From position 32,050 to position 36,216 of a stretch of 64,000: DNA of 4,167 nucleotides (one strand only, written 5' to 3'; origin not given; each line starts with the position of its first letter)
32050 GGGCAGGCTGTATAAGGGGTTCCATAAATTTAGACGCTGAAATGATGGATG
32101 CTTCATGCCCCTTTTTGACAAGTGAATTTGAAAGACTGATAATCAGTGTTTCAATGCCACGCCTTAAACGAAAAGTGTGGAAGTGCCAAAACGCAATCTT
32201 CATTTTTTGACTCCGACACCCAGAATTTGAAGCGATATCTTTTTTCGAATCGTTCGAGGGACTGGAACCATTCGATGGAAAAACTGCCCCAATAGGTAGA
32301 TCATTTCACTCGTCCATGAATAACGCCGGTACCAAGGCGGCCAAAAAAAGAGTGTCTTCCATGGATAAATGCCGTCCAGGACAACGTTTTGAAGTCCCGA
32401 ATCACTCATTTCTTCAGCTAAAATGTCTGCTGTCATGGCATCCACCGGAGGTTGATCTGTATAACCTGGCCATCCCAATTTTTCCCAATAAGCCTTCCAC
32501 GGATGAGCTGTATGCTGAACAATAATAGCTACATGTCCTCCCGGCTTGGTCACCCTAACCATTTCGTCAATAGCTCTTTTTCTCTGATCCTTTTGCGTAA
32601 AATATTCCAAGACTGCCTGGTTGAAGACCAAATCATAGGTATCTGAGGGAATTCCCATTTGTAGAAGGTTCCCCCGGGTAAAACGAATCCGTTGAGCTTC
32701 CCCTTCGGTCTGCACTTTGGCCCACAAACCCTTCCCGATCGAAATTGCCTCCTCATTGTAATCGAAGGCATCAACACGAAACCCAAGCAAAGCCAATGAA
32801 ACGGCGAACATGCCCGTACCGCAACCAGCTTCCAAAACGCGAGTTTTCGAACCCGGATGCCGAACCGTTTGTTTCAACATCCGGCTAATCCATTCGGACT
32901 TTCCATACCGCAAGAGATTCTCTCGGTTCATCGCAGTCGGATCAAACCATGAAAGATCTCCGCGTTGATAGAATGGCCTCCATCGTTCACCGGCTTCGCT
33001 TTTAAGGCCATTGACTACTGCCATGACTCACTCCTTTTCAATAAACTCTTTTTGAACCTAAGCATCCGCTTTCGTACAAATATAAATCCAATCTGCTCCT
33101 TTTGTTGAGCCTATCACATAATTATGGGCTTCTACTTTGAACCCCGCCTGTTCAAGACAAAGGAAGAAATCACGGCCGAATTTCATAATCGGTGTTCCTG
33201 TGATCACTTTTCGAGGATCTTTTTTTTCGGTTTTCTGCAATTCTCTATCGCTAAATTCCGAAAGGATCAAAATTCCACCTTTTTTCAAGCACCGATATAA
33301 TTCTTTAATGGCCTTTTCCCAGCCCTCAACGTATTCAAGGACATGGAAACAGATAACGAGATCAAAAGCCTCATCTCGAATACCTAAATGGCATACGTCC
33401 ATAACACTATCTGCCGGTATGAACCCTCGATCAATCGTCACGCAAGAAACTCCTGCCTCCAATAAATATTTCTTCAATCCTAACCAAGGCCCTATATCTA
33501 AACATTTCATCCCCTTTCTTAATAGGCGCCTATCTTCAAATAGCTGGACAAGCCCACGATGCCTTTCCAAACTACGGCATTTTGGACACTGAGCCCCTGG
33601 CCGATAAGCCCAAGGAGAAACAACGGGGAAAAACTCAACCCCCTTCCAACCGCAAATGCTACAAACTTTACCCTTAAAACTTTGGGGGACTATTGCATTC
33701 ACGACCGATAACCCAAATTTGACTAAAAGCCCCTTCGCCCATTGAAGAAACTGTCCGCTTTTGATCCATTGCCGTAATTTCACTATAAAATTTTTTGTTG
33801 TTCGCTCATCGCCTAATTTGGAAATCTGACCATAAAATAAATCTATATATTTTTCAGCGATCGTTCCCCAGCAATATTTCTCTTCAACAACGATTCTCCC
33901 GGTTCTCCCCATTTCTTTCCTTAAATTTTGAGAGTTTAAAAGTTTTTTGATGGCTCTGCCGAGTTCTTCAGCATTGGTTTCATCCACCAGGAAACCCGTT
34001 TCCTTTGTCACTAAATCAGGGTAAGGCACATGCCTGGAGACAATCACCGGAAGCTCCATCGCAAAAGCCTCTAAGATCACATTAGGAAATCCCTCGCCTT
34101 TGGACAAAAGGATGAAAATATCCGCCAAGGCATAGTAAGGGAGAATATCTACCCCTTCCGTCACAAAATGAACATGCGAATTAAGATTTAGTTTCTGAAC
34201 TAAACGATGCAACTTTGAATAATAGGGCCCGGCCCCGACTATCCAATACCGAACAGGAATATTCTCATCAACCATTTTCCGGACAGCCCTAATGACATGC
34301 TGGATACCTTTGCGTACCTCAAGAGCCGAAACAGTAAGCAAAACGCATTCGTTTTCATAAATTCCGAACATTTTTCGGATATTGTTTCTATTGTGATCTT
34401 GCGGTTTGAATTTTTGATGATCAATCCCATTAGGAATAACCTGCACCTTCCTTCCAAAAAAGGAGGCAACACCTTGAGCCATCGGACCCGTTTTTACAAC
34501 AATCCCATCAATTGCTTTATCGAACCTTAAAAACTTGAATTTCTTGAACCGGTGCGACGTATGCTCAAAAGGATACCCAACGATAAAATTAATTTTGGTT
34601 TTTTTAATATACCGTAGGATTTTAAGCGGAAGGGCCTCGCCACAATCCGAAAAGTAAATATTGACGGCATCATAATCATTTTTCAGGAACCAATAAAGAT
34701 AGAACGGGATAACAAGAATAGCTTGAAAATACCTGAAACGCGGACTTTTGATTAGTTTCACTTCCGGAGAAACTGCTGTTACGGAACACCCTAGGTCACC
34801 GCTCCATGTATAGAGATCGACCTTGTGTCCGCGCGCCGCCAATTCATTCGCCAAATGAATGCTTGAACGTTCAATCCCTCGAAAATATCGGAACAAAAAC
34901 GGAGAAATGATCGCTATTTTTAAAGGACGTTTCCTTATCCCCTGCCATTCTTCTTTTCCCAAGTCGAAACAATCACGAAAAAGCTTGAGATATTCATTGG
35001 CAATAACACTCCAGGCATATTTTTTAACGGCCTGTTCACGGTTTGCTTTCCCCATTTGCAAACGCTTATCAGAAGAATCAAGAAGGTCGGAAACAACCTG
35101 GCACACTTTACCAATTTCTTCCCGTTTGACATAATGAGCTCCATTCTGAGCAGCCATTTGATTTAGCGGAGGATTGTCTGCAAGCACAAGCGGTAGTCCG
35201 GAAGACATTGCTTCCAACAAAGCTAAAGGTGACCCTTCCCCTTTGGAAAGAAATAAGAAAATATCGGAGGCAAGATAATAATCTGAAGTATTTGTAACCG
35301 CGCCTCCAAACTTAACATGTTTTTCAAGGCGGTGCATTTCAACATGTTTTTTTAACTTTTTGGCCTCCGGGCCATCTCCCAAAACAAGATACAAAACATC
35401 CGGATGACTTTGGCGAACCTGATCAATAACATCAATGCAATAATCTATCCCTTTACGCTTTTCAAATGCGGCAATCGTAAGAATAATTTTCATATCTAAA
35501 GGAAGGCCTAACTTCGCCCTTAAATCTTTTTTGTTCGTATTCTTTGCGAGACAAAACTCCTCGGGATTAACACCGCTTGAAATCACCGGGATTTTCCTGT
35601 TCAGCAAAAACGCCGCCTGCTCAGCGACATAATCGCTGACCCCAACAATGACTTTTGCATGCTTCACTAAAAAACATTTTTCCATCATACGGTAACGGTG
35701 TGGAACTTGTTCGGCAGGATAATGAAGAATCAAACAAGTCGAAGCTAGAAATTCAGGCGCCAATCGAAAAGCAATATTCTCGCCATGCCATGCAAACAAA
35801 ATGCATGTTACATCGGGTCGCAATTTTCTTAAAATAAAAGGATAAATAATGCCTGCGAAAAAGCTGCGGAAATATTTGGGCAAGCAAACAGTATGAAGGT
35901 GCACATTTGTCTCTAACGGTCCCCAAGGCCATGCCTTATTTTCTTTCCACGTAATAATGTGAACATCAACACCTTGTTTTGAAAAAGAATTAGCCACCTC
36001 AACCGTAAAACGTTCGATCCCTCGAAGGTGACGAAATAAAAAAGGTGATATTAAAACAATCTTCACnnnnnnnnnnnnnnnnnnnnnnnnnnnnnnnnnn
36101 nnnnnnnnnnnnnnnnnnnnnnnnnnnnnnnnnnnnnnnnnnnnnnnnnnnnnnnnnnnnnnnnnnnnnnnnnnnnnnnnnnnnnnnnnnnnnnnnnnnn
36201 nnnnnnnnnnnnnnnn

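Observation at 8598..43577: About 35-kb uninterrupted, translationally coupled glycan super-operon with extreme glycosyltransferase and methyltransferase density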

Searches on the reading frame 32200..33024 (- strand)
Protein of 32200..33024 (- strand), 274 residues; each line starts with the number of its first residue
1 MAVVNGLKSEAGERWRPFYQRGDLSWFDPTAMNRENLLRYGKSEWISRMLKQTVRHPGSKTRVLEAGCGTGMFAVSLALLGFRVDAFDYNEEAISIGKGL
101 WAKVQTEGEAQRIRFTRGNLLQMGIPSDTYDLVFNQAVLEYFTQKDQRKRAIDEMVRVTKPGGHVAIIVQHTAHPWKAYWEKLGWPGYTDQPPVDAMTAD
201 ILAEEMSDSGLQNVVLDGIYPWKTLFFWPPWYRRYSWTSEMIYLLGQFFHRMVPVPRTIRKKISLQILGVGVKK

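Call 6: search_protein_families(library=pfam, proteins=[window:32200-33024:-], max_evalue=0.001)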
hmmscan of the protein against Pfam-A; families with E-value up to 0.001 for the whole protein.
window:32200-33024:- (274 aa): 10 families
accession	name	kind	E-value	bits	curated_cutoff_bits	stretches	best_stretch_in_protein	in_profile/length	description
PF08241.18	Methyltransf_11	-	4.1e-17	63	21.2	1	64-167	1-95/95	Methyltransferase domain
PF13649.12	Methyltransf_25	-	2.5e-16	60.6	27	1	63-163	1-97/97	Methyltransferase domain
PF13489.12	Methyltransf_23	-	5.2e-14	52.7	27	1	43-214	10-162/164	Methyltransferase domain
PF13847.12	Methyltransf_31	-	2e-13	50.7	27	1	59-167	3-109/145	Methyltransferase domain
PF08242.18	Methyltransf_12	-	3.7e-10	40.8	30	1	64-165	1-98/98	Methyltransferase domain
PF03848.20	TehB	-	5.3e-10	39.5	20.4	1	61-169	32-134/193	Tellurite resistance protein TehB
PF01739.24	CheR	-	1e-08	35.3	27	1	110-167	117-173/195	CheR methyltransferase, SAM binding domain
PF01209.24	Ubie_methyltran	-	1.8e-08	34.5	20.1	1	45-168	35-152/233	ubiE/COQ5 methyltransferase family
PF05401.17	NodS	-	2.8e-05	24.5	24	1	48-164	33-141/201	Nodulation protein S (NodS)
PF05175.20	MTS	-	0.00039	20.5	23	1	47-170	20-141/170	Methyltransferase small domain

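Call 72: search_protein_families(library=ncbifam, proteins=[window:32200-33024:-], max_evalue=0.00001)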
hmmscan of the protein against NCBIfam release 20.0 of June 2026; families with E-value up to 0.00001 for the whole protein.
window:32200-33024:- (274 aa): 22 families
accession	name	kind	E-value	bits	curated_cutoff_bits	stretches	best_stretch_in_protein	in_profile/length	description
NF043040.1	corrin_prot_MT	hypoth_equivalog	6.2e-15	55.2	180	1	37-171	21-151/216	corrinoid protein-associated methyltransferase CpaM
TIGR02021.1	BchM-ChlM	equivalog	3.9e-14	52.6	158.9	1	10-160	12-148/218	magnesium protoporphyrin IX methyltransferase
TIGR01983.1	UbiG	equivalog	2.7e-10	40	102.95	1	44-167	31-151/228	bifunctional 2-polyprenyl-6-hydroxyphenol methylase/3-demethylubiquinol 3-O-methyltransferase UbiG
NF008405.0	PRK11207.1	equivalog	4.1e-10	39.4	218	1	60-169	31-134/198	tellurite resistance methyltransferase TehB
NF008992.0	PRK12335.1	equivalog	5.2e-10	38.9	303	1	58-169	121-225/289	SAM-dependent methyltransferase TehB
TIGR01934.1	MenG_MenH_UbiE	subfamily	8.8e-10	38.3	158.35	1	44-171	26-145/223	ubiquinone/menaquinone biosynthesis methyltransferase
NF052510.1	methyltran_MpqE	exception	1.7e-09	37.4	335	1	56-167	43-151/234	methyl-plastoquinone biosynthesis methyltransferase MpqE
TIGR00477.1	tehB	equivalog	3.4e-09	36.4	219.5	1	61-169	75-176/238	tellurite resistance methyltransferase TehB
NF008264.0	PRK11036.1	equivalog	8e-09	35.3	366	1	56-169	41-149/261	tRNA uridine 5-oxyacetic acid(34) methyltransferase CmoM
TIGR02752.1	MenG_heptapren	equivalog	8.6e-09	35.2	419.85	1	45-174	33-154/231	demethylmenaquinone methyltransferase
TIGR02072.1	BioC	equivalog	1.4e-08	34.8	184.95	1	50-182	24-149/244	malonyl-ACP O-methyltransferase BioC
NF001243.0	PRK00216.1-4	equivalog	6.6e-08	32.2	235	1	44-168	34-152/237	demethylmenaquinone methyltransferase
NF001241.0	PRK00216.1-2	equivalog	1.1e-07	31.8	327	1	37-168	30-148/231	demethylmenaquinone methyltransferase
NF007610.0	PRK10258.1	equivalog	2.2e-07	30.5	342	1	60-167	43-138/251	malonyl-ACP O-methyltransferase BioC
NF041820.1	daptide_MTase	equivalog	3.4e-07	30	175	1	42-172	23-147/243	daptide-type RiPP biosynthesis methyltransferase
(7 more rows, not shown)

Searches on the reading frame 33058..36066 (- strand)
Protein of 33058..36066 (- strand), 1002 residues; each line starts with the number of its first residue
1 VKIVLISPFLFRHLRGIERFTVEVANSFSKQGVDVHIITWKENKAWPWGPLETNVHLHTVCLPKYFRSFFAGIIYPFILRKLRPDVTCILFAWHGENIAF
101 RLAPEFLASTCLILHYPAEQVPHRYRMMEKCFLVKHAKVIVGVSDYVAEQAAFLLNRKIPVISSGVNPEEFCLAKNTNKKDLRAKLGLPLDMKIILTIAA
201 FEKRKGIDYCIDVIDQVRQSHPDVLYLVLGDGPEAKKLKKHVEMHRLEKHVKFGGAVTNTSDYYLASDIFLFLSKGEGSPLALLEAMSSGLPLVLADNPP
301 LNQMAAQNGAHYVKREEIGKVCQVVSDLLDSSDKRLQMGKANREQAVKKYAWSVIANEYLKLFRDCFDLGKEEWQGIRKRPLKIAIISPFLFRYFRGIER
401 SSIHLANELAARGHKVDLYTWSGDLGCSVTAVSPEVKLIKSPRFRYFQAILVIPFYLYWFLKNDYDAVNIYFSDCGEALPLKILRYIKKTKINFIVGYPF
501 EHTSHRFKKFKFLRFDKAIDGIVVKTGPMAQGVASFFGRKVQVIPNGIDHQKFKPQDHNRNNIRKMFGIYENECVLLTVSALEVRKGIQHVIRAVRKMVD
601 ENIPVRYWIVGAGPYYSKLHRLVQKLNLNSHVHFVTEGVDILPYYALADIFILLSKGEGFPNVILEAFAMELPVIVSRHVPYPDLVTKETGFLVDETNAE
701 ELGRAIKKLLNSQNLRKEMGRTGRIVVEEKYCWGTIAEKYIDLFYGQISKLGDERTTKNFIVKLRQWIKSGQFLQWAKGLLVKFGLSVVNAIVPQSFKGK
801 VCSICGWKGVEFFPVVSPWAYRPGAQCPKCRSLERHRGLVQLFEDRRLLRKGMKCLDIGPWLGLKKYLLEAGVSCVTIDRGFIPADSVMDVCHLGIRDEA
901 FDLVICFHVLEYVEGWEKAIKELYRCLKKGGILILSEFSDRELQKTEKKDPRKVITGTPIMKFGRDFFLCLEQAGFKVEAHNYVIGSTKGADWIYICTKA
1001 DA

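Call 6: search_protein_families(library=pfam, proteins=[window:33058-36066:-], max_evalue=0.001)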
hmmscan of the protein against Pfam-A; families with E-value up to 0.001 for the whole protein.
window:33058-36066:- (1002 aa): 13 families
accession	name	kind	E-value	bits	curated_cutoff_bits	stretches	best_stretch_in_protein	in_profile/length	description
PF00534.26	Glycos_transf_1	-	4.8e-67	225.2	26.4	2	560-724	2-170/172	Glycosyl transferases group 1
PF13692.12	Glyco_trans_1_4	-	2.9e-53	180.4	27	2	575-711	3-141/142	Glycosyl transferases group 1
PF13439.12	Glyco_transf_4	-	5.5e-22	79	28.5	2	396-551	2-169/170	Glycosyltransferase Family 4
PF08241.18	Methyltransf_11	-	1.8e-12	48.1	21.2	1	888-935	48-95/95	Methyltransferase domain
PF13489.12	Methyltransf_23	-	7e-12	45.8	27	1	846-979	19-162/164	Methyltransferase domain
PF13579.12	Glyco_trans_4_4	-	7.1e-10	39.9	29.7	1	16-154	2-145/158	Glycosyl transferase 4-like domain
PF13524.12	Glyco_trans_1_2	-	8.4e-10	39.2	25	0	606-741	16-143/144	Glycosyl transferase-like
PF20706.3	GT4-conflict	-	1.8e-09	37.5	26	1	583-688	209-322/385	Family 4 Glycosyltransferase in conflict systems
PF13847.12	Methyltransf_31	-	1.7e-06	28.2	27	1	894-953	66-128/145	Methyltransferase domain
PF08242.18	Methyltransf_12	-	1.8e-06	29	30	1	898-933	62-98/98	Methyltransferase domain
PF13649.12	Methyltransf_25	-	2e-06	28.8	27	1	888-931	52-97/97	Methyltransferase domain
PF01209.24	Ubie_methyltran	-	0.00023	21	20.1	1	893-945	109-161/233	ubiE/COQ5 methyltransferase family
PF05148.21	Methyltransf_8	-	0.00061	20.2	27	0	889-941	111-162/219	Hypothetical methyltransferase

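Call 27: search_solved_structures(query=window:33058-36066:-, max_evalue=0.001)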
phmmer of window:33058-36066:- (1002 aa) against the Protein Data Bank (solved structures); distinct sequences matched with E-value up to 0.001: 50.
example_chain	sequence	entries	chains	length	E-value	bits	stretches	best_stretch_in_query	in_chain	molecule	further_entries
2jjm_A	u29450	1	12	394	4.5e-20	74.1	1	539-747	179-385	GLYCOSYL TRANSFERASE, GROUP 1 FAMILY PROTEIN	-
3mbo_A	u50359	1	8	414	5.1e-20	73.9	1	539-747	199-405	Glycosyltransferase, group 1 family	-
3okc_A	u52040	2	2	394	3.2e-18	68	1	541-751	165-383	GDP-mannose-dependent alpha-(1-6)-phosphatidylinositol monomannoside mannosyltransferase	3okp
3oka_A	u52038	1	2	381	9.7e-18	66.4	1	541-744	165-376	GDP-mannose-dependent alpha-(1-6)-phosphatidylinositol monomannoside mannosyltransferase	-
2iv7_A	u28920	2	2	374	9.5e-15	56.5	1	540-746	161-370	LIPOPOLYSACCHARIDE CORE BIOSYNTHESIS PROTEIN RFAG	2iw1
6n1x_A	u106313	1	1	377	1.4e-14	55.9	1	132-294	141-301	Glycosyltransferase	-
6d9t_A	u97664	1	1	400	1.5e-14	55.8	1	132-294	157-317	Glycosyl transferase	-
6kih_A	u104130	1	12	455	4.8e-13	50.8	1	617-743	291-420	Tll1590 protein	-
5d00_A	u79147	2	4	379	5.4e-13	50.7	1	539-743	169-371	N-acetyl-alpha-D-glucosaminyl L-malate synthase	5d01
7qnt_AAA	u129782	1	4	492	5.4e-11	44.1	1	574-741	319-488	TarM(Se)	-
7qd7_AAA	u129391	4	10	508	5.9e-11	43.9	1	574-741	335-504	TarM(Se)_G117R | TarM(Se)_G117R-4RboP | TarM(Se)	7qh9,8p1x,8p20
4pqg_A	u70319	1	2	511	1.5e-10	42.6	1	195-355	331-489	Glycosyltransferase Gtf1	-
4x7m_A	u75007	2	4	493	2.3e-09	38.7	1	570-744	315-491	TarM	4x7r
4x6l_A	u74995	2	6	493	2.3e-09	38.7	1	570-744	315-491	TarM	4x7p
4wac_A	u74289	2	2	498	2.3e-09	38.7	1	570-744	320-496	Glycosyl transferase, group 1 family protein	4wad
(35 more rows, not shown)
